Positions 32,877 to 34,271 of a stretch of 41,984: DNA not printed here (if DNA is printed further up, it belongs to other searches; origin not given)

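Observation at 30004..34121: Operon of two paralogous OAS/CD-NTase-like nucleotidyltransferases flanking an NPP-type phosphodiesterase, converging on a DEDD exonuclease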

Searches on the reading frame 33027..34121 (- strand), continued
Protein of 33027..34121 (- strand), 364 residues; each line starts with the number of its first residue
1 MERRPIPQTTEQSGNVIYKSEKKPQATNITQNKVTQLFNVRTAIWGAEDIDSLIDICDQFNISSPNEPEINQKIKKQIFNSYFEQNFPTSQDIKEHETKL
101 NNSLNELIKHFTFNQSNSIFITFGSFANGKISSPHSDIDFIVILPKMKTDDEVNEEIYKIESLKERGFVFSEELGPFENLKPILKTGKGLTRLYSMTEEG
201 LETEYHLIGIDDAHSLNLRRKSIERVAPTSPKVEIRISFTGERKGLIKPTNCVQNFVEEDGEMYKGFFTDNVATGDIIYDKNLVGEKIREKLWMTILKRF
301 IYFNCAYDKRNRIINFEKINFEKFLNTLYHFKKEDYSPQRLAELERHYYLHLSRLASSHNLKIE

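Call 64: find_related_loci(query=A5, collection=metagenome_contigs, flank=7000)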
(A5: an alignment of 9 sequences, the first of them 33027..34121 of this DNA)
Query A5 (364 aa) in metagenome_contigs; peptide patterns used: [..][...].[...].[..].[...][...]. (x = any residue, [..] = any of these).
117 stretches matched a pattern; 11 encode a relative of the query (tblastn E <= 1e-3); 10 distinct loci.
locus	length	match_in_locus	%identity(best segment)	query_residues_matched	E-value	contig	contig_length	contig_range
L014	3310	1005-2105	36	31-364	3e-68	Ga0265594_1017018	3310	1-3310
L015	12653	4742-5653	35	25-338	1e-55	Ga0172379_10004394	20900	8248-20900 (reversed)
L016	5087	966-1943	30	27-363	1e-52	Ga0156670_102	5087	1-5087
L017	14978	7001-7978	30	27-363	1e-52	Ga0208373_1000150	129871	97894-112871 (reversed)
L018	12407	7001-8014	32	29-361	1e-48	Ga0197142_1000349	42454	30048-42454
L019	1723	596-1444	33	56-355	2e-49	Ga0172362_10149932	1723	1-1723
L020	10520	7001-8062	35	21-361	5e-48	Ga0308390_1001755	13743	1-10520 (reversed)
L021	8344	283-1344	35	21-361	5e-48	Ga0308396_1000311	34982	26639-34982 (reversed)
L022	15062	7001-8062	35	21-361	7e-48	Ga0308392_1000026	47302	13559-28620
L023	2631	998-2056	34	21-361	2e-46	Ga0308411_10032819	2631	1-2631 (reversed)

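Call 75: find_related_loci(query=A5, collection=viral_contigs, flank=8000)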
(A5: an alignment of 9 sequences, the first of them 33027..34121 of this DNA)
Query A5 (364 aa) in viral_contigs; peptide patterns used: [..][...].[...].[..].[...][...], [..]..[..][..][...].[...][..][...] (x = any residue, [..] = any of these).
36 stretches matched a pattern, but none encodes a relative of the query by tblastn (E <= 1e-3).
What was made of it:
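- There are no viral-contig hits (call 75). Nothing was found on viral contigs (call 75).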

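Call 79: find_related_loci(query=A7, collection=genome_contigs, flank=8000)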
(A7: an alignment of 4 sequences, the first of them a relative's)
Query A7 (718 aa) in genome_contigs; peptide patterns used: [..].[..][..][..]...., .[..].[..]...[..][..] (x = any residue, [..] = any of these).
103 stretches matched a pattern; 2 encode a relative of the query (tblastn E <= 1e-3); 2 distinct loci.
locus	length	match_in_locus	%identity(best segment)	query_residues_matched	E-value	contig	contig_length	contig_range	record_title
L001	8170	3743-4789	31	63-401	5e-44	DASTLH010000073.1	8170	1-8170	MAG TPA_asm: Patescibacteria group bacterium isolate SMAG_U2653 k141_957187, whole genome shotgun sequence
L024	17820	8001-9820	30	63-683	1e-40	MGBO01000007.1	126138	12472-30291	MAG: Candidatus Roizmanbacteria bacterium RIFOXYC1_FULL_41_16 rifoxyc1_full_scaffold_215, whole genome shotgun sequence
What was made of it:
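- Tried and rejected: The fused-clade alignment A7 gave no new genomes (call 79).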

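Call 86: search_solved_structures(query=A3, max_evalue=0.02, show_alignments=5)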
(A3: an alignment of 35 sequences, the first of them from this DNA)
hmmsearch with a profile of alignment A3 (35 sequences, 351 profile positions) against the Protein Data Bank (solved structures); distinct sequences matched with E-value up to 0.02: 18.
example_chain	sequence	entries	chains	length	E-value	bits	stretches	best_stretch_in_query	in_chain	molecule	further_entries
9xbd_E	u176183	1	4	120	0.00027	23.2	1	76-145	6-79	Nucleotidyltransferase domain-containing protein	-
5yep_A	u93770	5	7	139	0.0046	19.1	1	93-145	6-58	Toxin-antitoxin system antidote Mnt family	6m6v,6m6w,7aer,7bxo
1no5_A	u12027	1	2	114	0.0052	19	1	96-135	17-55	Hypothetical protein HI0073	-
9h1z_A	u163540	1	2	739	0.011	17.9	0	97-139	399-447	2'-5'-oligoadenylate synthase 2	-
4x5v_A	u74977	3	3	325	0.012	17.7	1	30-165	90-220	DNA polymerase lambda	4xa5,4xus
3mda_A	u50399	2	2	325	0.012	17.7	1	30-165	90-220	DNA polymerase lambda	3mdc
5cb1_A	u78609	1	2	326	0.012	17.7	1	30-165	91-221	DNA polymerase lambda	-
3hx0_A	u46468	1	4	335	0.012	17.7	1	30-165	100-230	DNA polymerase lambda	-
5dkw_A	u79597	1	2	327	0.013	17.7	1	30-165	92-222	DNA polymerase lambda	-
1rzt_A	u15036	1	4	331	0.013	17.7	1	30-165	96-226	DNA polymerase lambda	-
4xq8_B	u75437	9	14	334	0.013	17.7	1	30-165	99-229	DNA polymerase lambda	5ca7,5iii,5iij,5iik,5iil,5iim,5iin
1xsn_A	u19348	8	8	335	0.013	17.7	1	30-165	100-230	DNA polymerase lambda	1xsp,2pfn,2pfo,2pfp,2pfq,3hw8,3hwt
3c5g_A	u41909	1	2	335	0.013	17.7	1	30-165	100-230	DNA polymerase lambda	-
1xsl_A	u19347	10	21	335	0.013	17.7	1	30-165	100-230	DNA polymerase lambda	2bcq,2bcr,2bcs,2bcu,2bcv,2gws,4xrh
3c5f_A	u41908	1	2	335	0.013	17.7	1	30-165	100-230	DNA polymerase lambda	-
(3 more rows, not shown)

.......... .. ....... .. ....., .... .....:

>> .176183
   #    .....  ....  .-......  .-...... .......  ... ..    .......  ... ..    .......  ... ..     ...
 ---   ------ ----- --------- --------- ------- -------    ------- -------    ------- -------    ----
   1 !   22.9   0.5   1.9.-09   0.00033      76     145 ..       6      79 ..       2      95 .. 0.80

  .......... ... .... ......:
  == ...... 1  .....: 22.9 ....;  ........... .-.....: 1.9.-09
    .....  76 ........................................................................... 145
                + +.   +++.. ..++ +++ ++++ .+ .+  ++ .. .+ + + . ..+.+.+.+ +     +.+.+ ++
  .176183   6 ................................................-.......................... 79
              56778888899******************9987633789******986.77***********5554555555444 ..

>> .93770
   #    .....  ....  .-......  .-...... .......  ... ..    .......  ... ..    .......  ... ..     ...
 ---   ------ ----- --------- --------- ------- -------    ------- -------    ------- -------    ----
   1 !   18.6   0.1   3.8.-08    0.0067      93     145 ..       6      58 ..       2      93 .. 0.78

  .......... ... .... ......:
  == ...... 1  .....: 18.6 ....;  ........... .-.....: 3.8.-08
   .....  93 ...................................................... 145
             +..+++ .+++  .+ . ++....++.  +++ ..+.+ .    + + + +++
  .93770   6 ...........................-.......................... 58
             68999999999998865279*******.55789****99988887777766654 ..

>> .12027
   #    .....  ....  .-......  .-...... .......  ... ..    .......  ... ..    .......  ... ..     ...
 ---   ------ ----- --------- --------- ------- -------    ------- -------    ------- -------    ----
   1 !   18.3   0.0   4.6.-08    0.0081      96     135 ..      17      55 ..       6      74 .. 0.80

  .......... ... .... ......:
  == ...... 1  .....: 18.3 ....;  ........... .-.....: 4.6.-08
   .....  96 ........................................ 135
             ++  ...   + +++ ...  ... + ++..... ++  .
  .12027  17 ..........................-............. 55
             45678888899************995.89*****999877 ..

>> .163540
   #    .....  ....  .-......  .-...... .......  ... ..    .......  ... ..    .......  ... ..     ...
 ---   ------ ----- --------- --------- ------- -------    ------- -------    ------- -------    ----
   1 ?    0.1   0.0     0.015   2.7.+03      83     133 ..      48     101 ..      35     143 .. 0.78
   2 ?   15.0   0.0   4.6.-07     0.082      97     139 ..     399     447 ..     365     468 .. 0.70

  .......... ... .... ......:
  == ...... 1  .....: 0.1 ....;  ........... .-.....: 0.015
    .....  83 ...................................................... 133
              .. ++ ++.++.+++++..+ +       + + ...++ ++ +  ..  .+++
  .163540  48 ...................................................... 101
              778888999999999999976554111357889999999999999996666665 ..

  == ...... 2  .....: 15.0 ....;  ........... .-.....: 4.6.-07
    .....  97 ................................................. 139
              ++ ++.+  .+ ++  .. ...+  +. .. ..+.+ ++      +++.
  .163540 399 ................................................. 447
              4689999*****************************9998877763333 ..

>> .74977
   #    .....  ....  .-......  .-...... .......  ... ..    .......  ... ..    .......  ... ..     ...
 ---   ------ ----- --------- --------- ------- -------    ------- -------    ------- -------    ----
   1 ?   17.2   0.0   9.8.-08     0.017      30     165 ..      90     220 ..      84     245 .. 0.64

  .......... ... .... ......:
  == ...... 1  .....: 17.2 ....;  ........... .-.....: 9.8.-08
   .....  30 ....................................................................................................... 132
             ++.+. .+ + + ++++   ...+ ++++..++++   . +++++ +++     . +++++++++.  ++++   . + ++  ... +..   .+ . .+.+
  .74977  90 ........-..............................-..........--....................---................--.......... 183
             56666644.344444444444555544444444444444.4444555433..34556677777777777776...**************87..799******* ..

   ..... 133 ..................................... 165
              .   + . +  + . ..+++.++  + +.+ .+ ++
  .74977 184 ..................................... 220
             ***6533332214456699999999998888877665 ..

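Call 88: list_cluster_members(proteins=[P0123, P0124, P0127, P0132, P0139, P0141, P0143, P0150, P0153, P0156])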
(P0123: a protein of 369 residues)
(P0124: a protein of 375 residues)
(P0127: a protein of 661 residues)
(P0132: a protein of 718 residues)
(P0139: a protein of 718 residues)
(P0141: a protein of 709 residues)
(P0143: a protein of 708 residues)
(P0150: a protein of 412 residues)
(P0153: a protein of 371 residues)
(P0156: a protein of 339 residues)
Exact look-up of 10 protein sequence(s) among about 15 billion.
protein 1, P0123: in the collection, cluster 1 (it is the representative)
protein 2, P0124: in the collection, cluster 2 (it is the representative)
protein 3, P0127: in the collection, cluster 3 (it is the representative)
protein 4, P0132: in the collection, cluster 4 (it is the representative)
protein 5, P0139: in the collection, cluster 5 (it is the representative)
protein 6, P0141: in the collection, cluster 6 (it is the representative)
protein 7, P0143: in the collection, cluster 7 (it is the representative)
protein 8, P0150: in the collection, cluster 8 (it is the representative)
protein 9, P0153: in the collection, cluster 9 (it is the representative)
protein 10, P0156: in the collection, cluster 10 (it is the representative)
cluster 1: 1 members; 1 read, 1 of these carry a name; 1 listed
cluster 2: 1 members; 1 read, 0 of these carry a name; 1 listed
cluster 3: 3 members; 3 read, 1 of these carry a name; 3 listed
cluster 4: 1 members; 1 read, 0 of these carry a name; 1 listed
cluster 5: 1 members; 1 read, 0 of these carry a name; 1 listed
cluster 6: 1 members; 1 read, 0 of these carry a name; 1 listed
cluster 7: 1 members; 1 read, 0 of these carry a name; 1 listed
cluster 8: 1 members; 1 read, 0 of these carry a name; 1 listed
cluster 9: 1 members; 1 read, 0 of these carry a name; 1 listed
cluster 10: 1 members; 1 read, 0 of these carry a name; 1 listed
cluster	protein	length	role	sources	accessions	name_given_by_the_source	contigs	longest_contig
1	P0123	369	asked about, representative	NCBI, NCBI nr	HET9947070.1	MAG TPA: nucleotidyltransferase domain-containing protein [Patescibacteria group ... | nucleotidyltransferase domain-containing protein [Patescibacteria group bacterium]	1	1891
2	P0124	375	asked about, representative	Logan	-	-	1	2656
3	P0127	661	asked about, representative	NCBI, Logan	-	-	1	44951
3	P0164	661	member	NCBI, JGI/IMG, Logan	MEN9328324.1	MAG: hypothetical protein RI947_1132 [Candidatus Parcubacteria bacterium] | hydroxymethylpyrimidine pyrophosphatase-like HAD family hydrolase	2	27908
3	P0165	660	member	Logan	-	-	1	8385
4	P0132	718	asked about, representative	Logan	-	-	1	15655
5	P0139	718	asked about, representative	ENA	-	-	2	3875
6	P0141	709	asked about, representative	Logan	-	-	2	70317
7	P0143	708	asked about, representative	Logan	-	-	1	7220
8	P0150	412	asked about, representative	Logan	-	-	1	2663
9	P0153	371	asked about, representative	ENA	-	-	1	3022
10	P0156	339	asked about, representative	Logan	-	-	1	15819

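Call 89: find_encoding_contigs(protein=P0141, flank=8000, max_places=1)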
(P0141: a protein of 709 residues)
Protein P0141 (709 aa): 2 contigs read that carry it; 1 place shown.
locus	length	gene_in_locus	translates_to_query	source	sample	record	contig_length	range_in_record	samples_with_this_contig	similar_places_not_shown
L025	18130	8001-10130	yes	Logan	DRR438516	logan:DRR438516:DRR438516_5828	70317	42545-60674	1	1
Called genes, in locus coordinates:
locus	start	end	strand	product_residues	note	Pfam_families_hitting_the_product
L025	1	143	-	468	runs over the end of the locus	PF01210:NAD_Gly3P_dh_N, PF07479:NAD_Gly3P_dh_C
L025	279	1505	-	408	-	PF04041:Glyco_hydro_130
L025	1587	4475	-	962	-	-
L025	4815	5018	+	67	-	-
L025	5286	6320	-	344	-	-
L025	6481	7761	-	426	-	PF01663:Phosphodiest, PF08665:PglZ (weak)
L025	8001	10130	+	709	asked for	-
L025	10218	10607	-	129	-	PF08780:NTase_sub_bind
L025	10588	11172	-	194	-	PF01909:NTP_transf_2, PF18765:Polbeta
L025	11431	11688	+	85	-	-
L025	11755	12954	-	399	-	PF26686:DUF8575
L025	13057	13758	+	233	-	PF00561:Abhydrolase_1, PF05728:UPF0227, PF12697:Abhydrolase_6 (weak), PF12146:Hydrolase_4 (weak)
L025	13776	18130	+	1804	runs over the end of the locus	PF00931:NB-ARC (faint), PF01583:APS_kinase (faint), PF02367:TsaE (faint), PF02463:SMC_N (faint), PF03193:RsgA_GTPase (faint), PF17755:UvrA_DNA-bind, PF17760:UvrA_inter, PF00005:ABC_tran, +17 more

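Call 90: find_encoding_contigs(protein=P0127, flank=8000, max_places=1)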
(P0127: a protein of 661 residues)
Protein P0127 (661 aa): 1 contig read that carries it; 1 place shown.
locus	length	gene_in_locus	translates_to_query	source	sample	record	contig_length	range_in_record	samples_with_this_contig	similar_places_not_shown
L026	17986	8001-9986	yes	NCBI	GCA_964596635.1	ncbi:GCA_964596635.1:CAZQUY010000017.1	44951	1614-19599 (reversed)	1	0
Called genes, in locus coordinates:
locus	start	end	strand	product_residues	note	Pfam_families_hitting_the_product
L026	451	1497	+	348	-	PF00150:Cellulase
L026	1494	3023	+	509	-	PF07470:Glyco_hydro_88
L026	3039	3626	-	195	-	-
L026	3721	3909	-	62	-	-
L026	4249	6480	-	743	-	PF00931:NB-ARC, PF00515:TPR_1 (faint), PF07719:TPR_2 (faint), PF13424:TPR_12 (faint)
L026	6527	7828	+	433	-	PF01663:Phosphodiest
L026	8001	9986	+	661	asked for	-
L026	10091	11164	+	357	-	-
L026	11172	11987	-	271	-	PF00294:PfkB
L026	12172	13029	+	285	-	-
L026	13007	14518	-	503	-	PF00925:GTP_cyclohydro2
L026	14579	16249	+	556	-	PF00764:Arginosuc_synth, PF06508:QueC (weak), PF20979:Arginosuc_syn_C, PF02142:MGS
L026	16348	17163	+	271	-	PF19420:DDAH_eukar, PF02274:ADI (weak)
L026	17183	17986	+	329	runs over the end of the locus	PF01979:Amidohydro_1, PF07969:Amidohydro_3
